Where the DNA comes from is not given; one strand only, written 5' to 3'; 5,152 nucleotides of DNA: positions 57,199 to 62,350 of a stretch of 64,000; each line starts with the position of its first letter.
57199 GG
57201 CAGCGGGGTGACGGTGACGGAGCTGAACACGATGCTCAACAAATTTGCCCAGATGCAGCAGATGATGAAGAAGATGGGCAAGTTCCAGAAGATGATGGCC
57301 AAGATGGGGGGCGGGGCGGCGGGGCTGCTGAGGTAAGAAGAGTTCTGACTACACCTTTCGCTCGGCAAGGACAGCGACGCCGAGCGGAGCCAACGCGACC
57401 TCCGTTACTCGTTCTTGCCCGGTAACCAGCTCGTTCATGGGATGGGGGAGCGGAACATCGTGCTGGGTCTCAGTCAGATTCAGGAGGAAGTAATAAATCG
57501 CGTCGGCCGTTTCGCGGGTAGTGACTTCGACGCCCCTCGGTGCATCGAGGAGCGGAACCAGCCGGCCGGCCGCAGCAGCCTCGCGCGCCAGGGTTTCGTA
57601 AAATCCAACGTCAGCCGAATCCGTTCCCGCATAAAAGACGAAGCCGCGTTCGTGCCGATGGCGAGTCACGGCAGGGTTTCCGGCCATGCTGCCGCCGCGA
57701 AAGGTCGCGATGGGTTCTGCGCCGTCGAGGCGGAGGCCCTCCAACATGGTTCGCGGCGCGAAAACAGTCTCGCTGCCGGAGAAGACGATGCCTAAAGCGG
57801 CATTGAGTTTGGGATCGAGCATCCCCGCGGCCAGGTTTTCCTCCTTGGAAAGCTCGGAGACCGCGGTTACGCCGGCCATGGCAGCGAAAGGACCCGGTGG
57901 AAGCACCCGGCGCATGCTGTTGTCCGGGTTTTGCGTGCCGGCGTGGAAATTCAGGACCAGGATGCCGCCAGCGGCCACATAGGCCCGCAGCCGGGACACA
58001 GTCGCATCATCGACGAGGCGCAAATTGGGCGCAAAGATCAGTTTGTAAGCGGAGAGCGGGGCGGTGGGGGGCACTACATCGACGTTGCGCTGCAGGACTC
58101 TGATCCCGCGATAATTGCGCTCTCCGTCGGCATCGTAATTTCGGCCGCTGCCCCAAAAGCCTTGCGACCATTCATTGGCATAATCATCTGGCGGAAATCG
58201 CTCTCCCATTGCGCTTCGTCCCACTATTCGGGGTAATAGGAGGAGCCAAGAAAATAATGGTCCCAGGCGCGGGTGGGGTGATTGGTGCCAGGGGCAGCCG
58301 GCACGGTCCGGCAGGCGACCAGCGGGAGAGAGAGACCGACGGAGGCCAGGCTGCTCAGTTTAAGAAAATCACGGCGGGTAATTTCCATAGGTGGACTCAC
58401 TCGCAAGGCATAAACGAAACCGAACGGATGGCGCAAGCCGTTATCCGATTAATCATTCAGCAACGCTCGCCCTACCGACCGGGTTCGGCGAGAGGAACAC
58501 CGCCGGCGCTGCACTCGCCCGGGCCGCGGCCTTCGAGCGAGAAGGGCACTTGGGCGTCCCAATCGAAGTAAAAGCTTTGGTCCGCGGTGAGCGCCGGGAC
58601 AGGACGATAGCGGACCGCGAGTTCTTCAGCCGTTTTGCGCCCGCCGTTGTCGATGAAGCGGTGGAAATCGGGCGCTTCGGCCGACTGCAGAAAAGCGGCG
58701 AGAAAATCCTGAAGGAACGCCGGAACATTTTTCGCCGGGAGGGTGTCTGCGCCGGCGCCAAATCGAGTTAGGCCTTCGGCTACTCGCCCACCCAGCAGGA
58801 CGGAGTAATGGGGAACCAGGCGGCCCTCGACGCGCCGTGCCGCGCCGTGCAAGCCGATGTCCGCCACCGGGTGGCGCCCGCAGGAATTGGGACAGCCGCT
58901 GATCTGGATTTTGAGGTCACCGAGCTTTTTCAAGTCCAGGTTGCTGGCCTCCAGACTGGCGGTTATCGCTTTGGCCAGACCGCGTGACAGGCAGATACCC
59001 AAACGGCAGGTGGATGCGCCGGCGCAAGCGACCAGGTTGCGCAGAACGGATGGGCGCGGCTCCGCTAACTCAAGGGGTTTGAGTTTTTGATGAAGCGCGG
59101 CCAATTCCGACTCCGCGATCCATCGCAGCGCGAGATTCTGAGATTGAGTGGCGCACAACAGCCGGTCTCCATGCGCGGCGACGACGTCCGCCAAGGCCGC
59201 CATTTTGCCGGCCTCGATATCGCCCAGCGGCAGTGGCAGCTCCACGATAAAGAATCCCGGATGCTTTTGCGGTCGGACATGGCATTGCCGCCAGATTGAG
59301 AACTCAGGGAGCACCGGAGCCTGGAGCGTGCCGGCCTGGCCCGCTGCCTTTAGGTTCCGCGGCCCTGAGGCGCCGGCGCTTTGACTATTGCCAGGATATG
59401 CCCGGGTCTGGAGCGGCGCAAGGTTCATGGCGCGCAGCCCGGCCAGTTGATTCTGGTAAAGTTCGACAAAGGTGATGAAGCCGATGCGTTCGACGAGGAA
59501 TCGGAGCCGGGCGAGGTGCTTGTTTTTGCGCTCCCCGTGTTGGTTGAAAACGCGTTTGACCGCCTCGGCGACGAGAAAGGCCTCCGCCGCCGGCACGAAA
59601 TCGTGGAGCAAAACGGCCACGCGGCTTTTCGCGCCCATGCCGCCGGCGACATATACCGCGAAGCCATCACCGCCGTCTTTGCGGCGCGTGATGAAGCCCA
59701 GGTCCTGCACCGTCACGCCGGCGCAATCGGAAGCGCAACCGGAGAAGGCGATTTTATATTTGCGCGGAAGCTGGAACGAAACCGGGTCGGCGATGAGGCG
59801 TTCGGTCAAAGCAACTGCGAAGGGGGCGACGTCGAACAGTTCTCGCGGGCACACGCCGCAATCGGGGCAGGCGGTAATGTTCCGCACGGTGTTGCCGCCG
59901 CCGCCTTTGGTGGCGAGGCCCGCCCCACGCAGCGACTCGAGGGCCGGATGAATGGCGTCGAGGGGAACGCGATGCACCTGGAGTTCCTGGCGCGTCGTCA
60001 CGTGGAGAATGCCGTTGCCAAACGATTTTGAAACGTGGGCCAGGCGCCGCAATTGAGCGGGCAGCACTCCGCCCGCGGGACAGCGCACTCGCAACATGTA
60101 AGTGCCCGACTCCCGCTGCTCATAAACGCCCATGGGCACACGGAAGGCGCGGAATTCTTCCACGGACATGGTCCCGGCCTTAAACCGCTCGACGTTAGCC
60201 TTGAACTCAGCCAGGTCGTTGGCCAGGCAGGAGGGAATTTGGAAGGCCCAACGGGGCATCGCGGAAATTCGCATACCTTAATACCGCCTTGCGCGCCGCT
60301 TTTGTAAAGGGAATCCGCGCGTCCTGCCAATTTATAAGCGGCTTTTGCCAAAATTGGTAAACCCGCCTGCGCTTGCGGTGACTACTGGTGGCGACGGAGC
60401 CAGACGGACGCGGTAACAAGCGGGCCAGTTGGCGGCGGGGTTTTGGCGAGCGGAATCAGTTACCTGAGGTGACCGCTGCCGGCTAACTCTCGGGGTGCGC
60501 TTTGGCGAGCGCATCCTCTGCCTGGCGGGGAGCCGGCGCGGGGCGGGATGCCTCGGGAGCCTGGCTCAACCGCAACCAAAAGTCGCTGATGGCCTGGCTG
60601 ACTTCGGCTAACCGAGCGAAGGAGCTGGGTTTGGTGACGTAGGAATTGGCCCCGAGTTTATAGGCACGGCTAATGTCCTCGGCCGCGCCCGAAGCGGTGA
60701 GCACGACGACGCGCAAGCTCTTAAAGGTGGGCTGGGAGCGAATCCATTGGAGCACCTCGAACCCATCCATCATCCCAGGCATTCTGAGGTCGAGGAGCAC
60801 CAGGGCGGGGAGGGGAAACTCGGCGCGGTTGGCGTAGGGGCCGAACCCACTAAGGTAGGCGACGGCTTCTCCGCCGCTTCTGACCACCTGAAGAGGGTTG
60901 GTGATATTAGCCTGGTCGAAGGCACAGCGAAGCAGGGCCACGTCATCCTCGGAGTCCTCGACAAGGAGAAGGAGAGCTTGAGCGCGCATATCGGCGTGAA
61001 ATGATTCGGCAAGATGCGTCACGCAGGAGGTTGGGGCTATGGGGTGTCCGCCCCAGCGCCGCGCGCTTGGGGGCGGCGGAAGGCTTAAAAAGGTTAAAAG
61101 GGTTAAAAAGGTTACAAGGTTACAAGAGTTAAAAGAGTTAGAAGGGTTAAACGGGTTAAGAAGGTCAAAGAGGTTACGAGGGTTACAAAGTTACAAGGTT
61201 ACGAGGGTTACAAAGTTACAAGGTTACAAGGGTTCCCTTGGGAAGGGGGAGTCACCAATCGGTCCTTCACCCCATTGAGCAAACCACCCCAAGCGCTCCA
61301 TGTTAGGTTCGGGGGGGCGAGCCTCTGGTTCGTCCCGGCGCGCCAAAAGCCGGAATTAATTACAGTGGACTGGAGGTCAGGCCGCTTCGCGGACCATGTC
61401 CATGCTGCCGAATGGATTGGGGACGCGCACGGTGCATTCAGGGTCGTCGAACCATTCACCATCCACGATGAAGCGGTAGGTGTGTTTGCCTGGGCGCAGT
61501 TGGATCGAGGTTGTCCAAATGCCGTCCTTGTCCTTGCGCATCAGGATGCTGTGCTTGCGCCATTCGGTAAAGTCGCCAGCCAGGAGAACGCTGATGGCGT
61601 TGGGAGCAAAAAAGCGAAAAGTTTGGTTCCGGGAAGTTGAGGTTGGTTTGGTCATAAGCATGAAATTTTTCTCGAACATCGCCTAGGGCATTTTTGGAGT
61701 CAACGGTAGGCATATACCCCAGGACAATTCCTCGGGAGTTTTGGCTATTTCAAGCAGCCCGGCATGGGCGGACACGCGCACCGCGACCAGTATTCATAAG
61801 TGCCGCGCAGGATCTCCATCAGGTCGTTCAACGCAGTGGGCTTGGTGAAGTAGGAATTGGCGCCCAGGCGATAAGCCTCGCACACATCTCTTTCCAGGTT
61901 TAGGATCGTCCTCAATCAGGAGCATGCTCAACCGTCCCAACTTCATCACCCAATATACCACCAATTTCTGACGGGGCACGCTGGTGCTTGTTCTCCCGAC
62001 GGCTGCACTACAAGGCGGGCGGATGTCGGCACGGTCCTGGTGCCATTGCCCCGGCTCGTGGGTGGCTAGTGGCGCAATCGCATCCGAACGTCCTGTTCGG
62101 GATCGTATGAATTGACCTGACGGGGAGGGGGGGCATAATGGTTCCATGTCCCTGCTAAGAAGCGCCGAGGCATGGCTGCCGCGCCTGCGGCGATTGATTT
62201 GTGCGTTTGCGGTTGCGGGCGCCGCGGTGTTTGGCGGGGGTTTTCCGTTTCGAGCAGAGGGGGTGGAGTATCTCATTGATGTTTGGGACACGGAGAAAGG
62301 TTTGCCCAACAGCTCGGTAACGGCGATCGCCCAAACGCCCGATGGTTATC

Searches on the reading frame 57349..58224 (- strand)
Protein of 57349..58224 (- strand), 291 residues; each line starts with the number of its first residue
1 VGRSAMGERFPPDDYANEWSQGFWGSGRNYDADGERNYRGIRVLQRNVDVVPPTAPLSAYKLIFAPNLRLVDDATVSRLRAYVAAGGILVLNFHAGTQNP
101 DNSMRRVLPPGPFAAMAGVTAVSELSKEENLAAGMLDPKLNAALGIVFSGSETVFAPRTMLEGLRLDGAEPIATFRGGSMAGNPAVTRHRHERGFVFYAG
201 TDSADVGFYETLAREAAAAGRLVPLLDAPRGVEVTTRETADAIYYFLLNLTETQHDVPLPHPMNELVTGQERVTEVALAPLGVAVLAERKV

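Call 10: search_protein_families(library=pfam, proteins=[window:57349-58224:-], max_evalue=0.01)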
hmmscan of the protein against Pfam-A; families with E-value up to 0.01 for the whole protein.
window:57349-58224:- (291 aa): 3 families
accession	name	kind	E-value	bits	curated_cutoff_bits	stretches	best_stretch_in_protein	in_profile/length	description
PF08532.16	Glyco_hydro_42M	-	5.7e-30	104.8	25.8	1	22-217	20-201/207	Beta-galactosidase trimerisation domain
PF08533.16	Glyco_hydro_42C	-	1e-08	35.2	21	1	231-286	1-56/58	Beta-galactosidase C-terminal domain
PF13709.12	DUF4159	-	0.0019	18.2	25.9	1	43-113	35-111/202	Domain of unknown function (DUF4159)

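Call 56: search_solved_structures(query=window:57349-58224:-, max_evalue=0.001, show_alignments=1)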
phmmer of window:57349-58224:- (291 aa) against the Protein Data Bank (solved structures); distinct sequences matched with E-value up to 0.001: 13.
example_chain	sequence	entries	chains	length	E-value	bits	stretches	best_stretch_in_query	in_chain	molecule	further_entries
9ta3_A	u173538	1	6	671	8.6e-24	87.5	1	38-286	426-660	Beta-galactosidase LacZ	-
5e9a_A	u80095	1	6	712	4.6e-18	68.7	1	20-287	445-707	Beta-galactosidase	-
5dfa_A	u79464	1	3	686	6.8e-18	68.2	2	15-97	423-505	Beta-galactosidase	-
4oif_A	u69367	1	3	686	6.8e-18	68.2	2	15-97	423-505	Beta-galactosidase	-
6lvw_A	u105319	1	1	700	2e-14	56.8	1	30-201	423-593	Beta-galactosidase Bga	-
3tts_A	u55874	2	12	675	1.6e-12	50.6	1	27-286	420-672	Beta-galactosidase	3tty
4uoq_A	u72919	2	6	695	6.9e-06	28.8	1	48-283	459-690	BETA-GALACTOSIDASE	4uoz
4uni_A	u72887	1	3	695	6.9e-06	28.8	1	48-283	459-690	BETA-GALACTOSIDASE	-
8ibs_A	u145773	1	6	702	1.8e-05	27.4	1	47-258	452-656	Beta-galactosidase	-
8ibt_A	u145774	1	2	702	1.9e-05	27.4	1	47-258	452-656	Beta-galactosidase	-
8ibr_A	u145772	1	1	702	1.9e-05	27.4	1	47-258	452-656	Beta-galactosidase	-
1kwg_A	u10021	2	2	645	5.1e-05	25.9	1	38-138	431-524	BETA-GALACTOSIDASE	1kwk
6y2k_A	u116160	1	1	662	0.0002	24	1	35-121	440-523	beta-galactosidase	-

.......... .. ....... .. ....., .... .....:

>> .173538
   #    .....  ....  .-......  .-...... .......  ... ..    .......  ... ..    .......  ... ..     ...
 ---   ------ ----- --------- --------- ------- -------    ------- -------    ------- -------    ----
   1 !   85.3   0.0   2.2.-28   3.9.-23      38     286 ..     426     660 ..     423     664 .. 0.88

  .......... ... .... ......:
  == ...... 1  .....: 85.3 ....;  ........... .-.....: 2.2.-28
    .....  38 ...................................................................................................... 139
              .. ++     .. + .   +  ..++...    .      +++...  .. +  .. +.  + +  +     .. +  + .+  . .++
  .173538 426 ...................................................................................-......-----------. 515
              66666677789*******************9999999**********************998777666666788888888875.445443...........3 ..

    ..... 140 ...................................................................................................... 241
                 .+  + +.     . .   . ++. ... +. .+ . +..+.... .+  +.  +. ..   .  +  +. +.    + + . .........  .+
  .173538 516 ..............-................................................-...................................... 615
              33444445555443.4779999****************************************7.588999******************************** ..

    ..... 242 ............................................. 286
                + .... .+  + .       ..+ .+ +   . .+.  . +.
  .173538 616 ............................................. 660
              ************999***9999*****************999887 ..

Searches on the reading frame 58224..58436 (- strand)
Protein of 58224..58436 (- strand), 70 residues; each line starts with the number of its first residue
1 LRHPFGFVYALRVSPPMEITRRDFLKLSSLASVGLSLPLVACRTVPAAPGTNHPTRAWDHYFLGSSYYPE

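Call 10: search_protein_families(library=pfam, proteins=[window:58224-58436:-], max_evalue=0.01)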
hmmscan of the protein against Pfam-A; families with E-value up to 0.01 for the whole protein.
window:58224-58436:- (70 aa): 1 family
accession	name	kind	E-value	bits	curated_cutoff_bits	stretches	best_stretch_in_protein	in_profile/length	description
PF10518.14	TAT_signal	-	0.0031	17.8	22.7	1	18-37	1-20/21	TAT (twin-arginine translocation) pathway signal sequence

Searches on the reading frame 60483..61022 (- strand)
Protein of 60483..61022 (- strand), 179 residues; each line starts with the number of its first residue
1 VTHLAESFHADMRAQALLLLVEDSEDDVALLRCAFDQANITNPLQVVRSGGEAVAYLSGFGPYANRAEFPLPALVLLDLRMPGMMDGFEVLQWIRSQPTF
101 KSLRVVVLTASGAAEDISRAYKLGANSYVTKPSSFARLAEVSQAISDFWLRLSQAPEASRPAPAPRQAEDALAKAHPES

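Call 10: search_protein_families(library=pfam, proteins=[window:60483-61022:-], max_evalue=0.01)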
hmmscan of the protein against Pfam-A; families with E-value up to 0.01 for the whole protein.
window:60483-61022:- (179 aa): 1 family
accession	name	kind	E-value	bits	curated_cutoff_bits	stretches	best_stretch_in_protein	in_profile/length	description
PF00072.30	Response_reg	-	6.8e-18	65.3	30.2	1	19-140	2-108/111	Response regulator receiver domain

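Call 58: search_solved_structures(query=window:60483-61022:-, max_evalue=1e-8, show_alignments=1)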
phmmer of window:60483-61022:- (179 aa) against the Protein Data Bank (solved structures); distinct sequences matched with E-value up to 1e-8: 25.
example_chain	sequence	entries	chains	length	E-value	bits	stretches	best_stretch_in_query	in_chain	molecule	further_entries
5te9_A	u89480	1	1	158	1.4e-28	103.2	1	18-158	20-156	Response regulator receiver protein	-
5ic5_A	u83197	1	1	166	1.3e-26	96.7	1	18-175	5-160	Candidate response regulator, CheY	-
1k68_A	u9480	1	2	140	1.9e-24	89.7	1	17-156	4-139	Phytochrome Response Regulator RcpA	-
5brj_A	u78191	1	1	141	6.7e-24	88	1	18-153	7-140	Two component response regulator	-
4zyl_A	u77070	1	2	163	1.4e-23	86.9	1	16-157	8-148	RphyB protein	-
6xvu_A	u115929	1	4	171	1.6e-23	86.7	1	17-161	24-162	Response regulator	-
1k66_A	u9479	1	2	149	2.8e-23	85.9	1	16-157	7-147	Phytochrome Response Regulator RcpB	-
8avv_A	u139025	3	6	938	1.1e-22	84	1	17-161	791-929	Bacteriophytochrome,Response regulator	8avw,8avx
1i3c_A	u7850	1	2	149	3.3e-21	79.2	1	16-158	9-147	RESPONSE REGULATOR RCP1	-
1jlk_A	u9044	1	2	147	4.8e-21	78.7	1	16-156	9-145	Response regulator RCP1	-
3heb_A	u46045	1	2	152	8.1e-15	58.4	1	16-158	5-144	Response regulator receiver domain protein (CheY)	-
9xzo_A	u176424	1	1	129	1e-11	48.4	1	49-135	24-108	De novo protein M1X0B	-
4ja2_A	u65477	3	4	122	9.4e-11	45.2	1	50-140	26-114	Response regulator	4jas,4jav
3dge_C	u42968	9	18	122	1e-10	45.1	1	50-140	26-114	Response regulator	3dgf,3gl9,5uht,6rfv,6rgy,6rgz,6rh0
6azr_B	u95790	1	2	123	1e-10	45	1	50-140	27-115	Chemotaxis regulator-transmits chemoreceptor signals to flagelllar motor components CheY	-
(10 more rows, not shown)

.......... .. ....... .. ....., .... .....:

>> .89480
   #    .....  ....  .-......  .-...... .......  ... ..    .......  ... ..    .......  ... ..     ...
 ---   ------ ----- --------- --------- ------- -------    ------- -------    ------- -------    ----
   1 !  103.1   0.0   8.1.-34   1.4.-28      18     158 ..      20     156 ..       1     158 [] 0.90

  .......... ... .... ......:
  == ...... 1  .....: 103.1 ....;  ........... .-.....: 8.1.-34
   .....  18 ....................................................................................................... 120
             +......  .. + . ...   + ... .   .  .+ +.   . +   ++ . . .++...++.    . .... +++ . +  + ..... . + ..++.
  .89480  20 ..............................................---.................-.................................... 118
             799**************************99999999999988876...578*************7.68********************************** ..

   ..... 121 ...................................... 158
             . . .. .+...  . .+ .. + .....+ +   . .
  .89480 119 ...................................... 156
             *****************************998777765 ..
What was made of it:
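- Closest known: Phytochrome-associated single-domain response regulators. Same: The intact gene at 60483-60989 matches them end to end (E 1e-21 to 1e-28, call 58).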

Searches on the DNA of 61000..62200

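Call 61: search_rna_families(source=window, start=61000, end=62200, threshold=evalue, max_evalue=1)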
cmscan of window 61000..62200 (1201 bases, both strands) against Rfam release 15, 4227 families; matches with E-value up to 1: 1.
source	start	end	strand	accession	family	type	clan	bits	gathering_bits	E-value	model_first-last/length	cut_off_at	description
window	61659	61728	+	RF02219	ZNRD1-AS1_2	Gene; lncRNA;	-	17.8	60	0.14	1-76/76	no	ZNRD1 antisense RNA 1 conserved region 2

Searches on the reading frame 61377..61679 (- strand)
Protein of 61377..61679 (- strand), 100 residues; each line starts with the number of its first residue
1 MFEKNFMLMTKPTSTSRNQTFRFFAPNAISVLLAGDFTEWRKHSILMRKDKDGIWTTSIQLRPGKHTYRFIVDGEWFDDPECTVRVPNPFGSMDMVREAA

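Call 10: search_protein_families(library=pfam, proteins=[window:61377-61679:-], max_evalue=0.01)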
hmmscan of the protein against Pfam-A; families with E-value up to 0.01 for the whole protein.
window:61377-61679:- (100 aa): 2 families
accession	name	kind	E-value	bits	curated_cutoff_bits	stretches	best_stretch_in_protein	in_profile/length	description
PF16561.11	AMPK1_CBM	-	2e-13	50.8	26.8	1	27-84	10-65/85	Glycogen recognition site of AMP-activated protein kinase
PF02922.24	CBM_48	-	2.5e-11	44.2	22.4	1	18-76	12-72/83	Carbohydrate-binding module 48 (Isoamylase N-terminal domain)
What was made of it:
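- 61377..61679 (-): Intact CBM48 gene about 65 nt downstream of fragment C on the same strand. It probably depends on the promoter retained with C's head. call 10; the promoter dependence is inference from layout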

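Call 49: find_encoding_contigs(protein=window:61377-61679:-, flank=6000, max_places=6)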
Protein window:61377-61679:- (100 aa): 2 contigs read that carry it; 2 places shown.
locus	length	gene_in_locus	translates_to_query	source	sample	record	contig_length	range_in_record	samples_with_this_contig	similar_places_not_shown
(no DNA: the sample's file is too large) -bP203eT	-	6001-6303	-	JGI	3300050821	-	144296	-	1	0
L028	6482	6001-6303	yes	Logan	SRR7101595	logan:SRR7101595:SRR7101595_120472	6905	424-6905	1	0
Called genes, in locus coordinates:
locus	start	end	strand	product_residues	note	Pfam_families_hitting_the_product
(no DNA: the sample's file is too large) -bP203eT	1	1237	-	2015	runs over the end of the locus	PF12951:PATR (weak)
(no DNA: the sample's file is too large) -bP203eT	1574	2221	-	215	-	PF00072:Response_reg, PF08281:Sigma70_r4_2 (weak), PF00196:GerE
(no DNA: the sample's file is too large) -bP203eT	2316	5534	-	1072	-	PF07494:Reg_prop (weak), PF20067:SSL_N (faint), PF07495:Y_Y_Y, PF07730:HisKA_3, PF02518:HATPase_c, PF13581:HATPase_c_2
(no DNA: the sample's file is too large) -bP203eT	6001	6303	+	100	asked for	PF02922:CBM_48, PF16561:AMPK1_CBM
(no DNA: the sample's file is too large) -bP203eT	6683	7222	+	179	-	PF00072:Response_reg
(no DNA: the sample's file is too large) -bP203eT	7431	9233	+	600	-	PF03460:NIR_SIR_ferr, PF01077:NIR_SIR, PF03460:NIR_SIR_ferr, PF01077:NIR_SIR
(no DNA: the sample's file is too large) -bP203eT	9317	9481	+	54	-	-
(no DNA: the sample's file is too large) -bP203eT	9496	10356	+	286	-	PF08532:Glyco_hydro_42M, PF08533:Glyco_hydro_42C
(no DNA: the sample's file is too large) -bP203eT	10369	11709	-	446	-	PF02881:SRP54_N, PF00448:SRP54, PF02978:SRP_SPB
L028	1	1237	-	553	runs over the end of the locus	?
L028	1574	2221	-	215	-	PF00072:Response_reg, PF08281:Sigma70_r4_2 (weak), PF00196:GerE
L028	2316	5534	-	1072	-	PF07494:Reg_prop (weak), PF20067:SSL_N (faint), PF07495:Y_Y_Y, PF07730:HisKA_3, PF02518:HATPase_c, PF13581:HATPase_c_2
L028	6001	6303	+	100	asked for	PF02922:CBM_48, PF16561:AMPK1_CBM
